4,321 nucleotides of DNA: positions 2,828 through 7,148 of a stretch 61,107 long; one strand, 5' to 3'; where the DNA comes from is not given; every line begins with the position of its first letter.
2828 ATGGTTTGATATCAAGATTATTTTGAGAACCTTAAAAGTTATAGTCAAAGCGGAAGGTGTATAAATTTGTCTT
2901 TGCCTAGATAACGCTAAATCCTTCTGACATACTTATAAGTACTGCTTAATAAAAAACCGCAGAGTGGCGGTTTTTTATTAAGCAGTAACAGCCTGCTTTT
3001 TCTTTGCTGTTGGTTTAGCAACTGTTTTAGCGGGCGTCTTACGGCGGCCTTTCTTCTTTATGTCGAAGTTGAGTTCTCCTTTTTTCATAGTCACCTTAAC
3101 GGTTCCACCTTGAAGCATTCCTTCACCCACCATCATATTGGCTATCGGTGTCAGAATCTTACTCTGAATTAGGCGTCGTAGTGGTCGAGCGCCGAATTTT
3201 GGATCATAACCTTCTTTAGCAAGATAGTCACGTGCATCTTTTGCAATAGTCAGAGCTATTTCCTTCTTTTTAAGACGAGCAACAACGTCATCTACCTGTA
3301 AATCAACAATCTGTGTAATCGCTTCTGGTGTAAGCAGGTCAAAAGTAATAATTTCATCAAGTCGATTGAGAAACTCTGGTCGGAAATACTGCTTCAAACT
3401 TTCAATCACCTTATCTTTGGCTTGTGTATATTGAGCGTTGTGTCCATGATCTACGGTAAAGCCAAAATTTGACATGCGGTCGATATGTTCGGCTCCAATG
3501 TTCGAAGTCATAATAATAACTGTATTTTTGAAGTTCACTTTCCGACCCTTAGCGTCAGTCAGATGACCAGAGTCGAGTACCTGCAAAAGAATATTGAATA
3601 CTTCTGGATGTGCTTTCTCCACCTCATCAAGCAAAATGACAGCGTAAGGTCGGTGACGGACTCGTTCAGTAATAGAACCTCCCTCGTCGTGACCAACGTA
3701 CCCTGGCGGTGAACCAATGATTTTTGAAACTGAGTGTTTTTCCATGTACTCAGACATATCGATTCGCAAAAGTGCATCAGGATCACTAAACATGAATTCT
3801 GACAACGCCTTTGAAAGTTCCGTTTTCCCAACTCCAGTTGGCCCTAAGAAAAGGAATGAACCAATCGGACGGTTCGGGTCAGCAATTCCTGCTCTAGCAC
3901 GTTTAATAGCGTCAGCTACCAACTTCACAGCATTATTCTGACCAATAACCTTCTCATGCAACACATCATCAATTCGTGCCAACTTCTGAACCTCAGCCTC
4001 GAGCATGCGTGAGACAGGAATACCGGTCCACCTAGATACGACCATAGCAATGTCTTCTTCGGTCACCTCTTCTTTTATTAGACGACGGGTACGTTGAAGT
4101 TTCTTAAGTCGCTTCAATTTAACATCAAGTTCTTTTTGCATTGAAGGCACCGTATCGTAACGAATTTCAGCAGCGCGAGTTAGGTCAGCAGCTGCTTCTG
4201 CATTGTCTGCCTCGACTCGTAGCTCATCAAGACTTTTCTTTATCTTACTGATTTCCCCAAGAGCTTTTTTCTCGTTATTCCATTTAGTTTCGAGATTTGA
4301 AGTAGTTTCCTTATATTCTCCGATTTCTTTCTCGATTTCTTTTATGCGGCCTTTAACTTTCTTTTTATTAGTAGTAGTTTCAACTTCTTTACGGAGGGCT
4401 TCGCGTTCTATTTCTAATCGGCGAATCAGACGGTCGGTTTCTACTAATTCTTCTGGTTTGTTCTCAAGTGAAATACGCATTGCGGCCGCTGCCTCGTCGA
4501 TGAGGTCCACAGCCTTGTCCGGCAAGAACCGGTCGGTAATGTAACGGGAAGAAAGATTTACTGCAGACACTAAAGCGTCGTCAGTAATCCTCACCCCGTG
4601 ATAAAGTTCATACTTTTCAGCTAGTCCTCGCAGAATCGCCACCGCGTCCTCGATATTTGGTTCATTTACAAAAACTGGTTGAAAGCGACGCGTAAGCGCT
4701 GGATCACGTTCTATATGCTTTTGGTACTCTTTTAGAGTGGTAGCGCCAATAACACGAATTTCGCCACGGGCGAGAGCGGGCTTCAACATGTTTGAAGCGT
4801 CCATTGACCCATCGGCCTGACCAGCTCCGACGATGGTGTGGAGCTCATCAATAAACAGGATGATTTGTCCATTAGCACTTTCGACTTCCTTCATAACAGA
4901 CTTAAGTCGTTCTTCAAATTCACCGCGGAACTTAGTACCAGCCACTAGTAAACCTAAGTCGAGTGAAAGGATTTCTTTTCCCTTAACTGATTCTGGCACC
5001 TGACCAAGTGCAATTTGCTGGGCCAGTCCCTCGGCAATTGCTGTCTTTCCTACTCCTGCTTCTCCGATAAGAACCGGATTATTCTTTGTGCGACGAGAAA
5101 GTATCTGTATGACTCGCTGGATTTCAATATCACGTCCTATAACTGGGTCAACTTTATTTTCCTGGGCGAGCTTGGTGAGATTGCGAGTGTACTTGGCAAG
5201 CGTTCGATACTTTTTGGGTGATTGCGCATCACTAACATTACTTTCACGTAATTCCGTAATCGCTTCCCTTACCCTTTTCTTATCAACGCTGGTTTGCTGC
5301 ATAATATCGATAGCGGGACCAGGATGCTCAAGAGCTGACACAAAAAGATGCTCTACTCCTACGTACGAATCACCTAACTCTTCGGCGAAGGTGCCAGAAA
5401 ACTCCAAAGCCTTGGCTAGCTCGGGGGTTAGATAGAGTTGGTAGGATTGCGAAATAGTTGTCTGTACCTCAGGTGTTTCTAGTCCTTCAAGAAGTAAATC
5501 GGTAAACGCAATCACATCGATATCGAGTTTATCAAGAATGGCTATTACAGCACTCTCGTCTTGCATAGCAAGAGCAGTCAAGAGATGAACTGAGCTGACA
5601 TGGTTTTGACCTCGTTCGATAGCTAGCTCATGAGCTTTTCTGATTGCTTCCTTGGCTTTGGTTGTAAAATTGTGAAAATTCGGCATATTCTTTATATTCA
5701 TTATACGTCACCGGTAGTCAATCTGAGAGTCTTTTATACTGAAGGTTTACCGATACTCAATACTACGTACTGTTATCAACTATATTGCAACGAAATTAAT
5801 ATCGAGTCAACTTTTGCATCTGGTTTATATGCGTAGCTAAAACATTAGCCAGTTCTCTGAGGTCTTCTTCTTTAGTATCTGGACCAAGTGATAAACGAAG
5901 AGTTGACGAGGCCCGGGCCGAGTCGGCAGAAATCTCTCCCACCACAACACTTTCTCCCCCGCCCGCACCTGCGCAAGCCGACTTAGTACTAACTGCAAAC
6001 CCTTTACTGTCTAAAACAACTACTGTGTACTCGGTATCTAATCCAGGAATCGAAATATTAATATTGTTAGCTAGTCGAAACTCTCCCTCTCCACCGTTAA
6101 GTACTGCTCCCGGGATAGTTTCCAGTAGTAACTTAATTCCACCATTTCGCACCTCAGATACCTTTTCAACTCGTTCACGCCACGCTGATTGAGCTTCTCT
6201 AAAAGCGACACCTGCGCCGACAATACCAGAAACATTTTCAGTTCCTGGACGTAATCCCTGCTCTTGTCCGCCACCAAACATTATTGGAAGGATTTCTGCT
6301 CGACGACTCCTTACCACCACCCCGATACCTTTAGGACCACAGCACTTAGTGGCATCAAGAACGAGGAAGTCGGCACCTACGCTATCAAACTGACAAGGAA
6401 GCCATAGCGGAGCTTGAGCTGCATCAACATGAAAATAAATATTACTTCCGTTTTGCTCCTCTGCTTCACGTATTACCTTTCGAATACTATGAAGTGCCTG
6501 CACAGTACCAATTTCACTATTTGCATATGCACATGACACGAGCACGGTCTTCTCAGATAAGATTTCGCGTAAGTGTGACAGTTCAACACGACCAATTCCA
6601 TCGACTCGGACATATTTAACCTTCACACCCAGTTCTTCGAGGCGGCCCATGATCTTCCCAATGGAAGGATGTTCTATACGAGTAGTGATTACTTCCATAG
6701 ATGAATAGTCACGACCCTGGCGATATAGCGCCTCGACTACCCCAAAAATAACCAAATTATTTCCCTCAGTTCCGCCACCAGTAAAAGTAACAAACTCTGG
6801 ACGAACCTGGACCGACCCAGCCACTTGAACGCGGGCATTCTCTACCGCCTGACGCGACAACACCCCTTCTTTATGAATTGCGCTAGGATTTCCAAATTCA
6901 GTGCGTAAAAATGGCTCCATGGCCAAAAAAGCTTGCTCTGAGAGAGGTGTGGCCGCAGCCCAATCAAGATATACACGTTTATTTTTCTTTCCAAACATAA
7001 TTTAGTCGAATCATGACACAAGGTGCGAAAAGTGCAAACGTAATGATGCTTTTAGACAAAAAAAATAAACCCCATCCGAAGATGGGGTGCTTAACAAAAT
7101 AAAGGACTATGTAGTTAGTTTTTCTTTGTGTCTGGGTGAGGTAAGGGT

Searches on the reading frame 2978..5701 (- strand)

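Call 13: search_protein_families(library=ncbifam, proteins=[window:2978-5701:-])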
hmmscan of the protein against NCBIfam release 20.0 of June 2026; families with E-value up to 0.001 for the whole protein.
window:2978-5701:- (907 aa): 21 families
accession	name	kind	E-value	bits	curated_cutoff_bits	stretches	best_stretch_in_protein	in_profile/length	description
TIGR03346.1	chaperone_ClpB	equivalog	0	1173.7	1232.1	1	12-879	1-852/853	ATP-dependent chaperone ClpB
NF008118.0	PRK10865.1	equivalog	1.1e-286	953.2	1417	1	11-875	5-851/857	ATP-dependent chaperone ClpB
TIGR03345.1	VI_ClpV1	equivalog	8.2e-245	815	884.95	1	14-860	3-838/852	type VI secretion system ATPase TssH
TIGR02639.1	ClpA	equivalog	1.6e-232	773.8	993.15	2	14-425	3-425/734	ATP-dependent Clp protease ATP-binding subunit ClpA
NF033606.1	heat_AAA_ClpK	exception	3e-224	746.9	1900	2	487-889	521-917/949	heat shock survival AAA family ATPase ClpK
NF033607.0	disagg_AAA_ClpG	exception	2.6e-222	740.5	1900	2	12-482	89-552/932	AAA family protein disaggregase ClpG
NF008263.0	PRK11034.1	equivalog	8.9e-188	625.7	1350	2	543-890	418-755/758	ATP-dependent Clp protease ATP-binding subunit ClpA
NF003745.1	PRK05342.1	equivalog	2.7e-14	52.9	359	2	744-851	262-378/418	ATP-dependent Clp protease ATP-binding subunit ClpX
TIGR00382.1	clpX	equivalog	8.5e-09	34.9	370.75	0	746-850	272-383/414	ATP-dependent protease ATP-binding subunit ClpX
TIGR02928.1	TIGR02928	subfamily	2e-06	26.9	181.3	0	174-230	4-64/366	orc1/cdc6 family replication initiation protein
TIGR02397.1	dnaX_nterm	equivalog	4.4e-06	26.2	250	0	583-635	14-58/355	DNA polymerase III subunit gamma/tau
NF008485.2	PRK11388.1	equivalog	1.2e-05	23.8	551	0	562-734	312-472/643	dihydroxyacetone kinase operon transcriptional regulator DhaR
NF003229.0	PRK04195.1-5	equivalog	1.5e-05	23.9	280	0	583-698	17-116/413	replication factor C large subunit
NF038214.1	IS21_help_AAA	equivalog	2e-05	24.4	200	0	204-231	88-115/232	IS21-like element helper ATPase IstB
NF001679.0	PRK00440.1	equivalog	3.9e-05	22.9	303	0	183-230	16-63/322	replication factor C small subunit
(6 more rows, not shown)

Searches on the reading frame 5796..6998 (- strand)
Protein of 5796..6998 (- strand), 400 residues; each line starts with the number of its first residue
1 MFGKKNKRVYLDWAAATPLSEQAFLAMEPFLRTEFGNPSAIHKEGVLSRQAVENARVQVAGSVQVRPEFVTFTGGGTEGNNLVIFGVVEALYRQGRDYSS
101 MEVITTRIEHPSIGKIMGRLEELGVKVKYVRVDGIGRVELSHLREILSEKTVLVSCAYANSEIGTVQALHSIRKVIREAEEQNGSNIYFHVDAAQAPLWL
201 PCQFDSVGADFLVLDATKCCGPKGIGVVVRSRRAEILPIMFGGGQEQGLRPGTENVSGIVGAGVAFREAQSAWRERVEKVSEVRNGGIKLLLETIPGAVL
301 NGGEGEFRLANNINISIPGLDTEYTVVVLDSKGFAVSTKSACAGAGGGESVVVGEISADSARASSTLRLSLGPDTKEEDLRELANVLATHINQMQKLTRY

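Call 13: search_protein_families(library=ncbifam, proteins=[window:5796-6998:-])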
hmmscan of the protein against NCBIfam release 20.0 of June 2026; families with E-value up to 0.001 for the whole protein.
window:5796-6998:- (400 aa): 17 families
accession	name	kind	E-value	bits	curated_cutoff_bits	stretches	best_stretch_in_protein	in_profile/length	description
TIGR03402.1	FeS_nifS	equivalog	5.9e-86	288.6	530.75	1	9-398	1-377/379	cysteine desulfurase NifS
TIGR03235.1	DNA_S_dndA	equivalog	1.8e-74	251.1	480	1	10-370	1-352/353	cysteine desulfurase DndA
NF010611.0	PRK14012.1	equivalog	6.8e-69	232.7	548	1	8-397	6-385/406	IscS subfamily cysteine desulfurase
TIGR02006.1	IscS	equivalog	1.1e-68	232.1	643.2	1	8-398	4-382/402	IscS subfamily cysteine desulfurase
TIGR03403.1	nifS_epsilon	equivalog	3.1e-60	204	587.7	1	9-393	1-375/382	NifS family cysteine desulfurase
NF002806.0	PRK02948.1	subfamily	4.2e-60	203.7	304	1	9-396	2-377/381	IscS subfamily cysteine desulfurase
TIGR01979.1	sufS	subfamily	4.6e-30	104.8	475.1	1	5-344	16-363/403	SufS family cysteine desulfurase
TIGR01977.1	am_tr_V_EF2568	hypoth_equivalog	6.7e-23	81.3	377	1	9-388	1-374/376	cysteine desulfurase family protein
NF041166.1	f2_encap_cargo1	exception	5.4e-19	68.7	800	1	8-232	246-462/623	family 2A encapsulin nanocompartment cargo protein cysteine desulfurase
TIGR01976.1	am_tr_V_VC1184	hypoth_equivalog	1.6e-18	67.2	352.35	1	6-230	17-232/401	cysteine desulfurase-like protein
NF006791.0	PRK09295.1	equivalog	4.7e-17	62.2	661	1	8-244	24-253/406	cysteine desulfurase SufS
NF008126.0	PRK10874.1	equivalog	1.9e-11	43.8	607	1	6-244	18-249/401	cysteine desulfurase CsdA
NF040779.1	Sec_lyase_SclA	exception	6.5e-11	41.7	525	1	9-245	1-228/378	selenocysteine lyase SclA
TIGR04343.1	egtE_PLP_lyase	equivalog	1.4e-10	40.5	400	1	55-243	59-230/370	ergothioneine biosynthesis PLP-dependent enzyme EgtE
TIGR03392.1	FeS_syn_CsdA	equivalog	3.1e-10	39.8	493.6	1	6-244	15-246/398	cysteine desulfurase CsdA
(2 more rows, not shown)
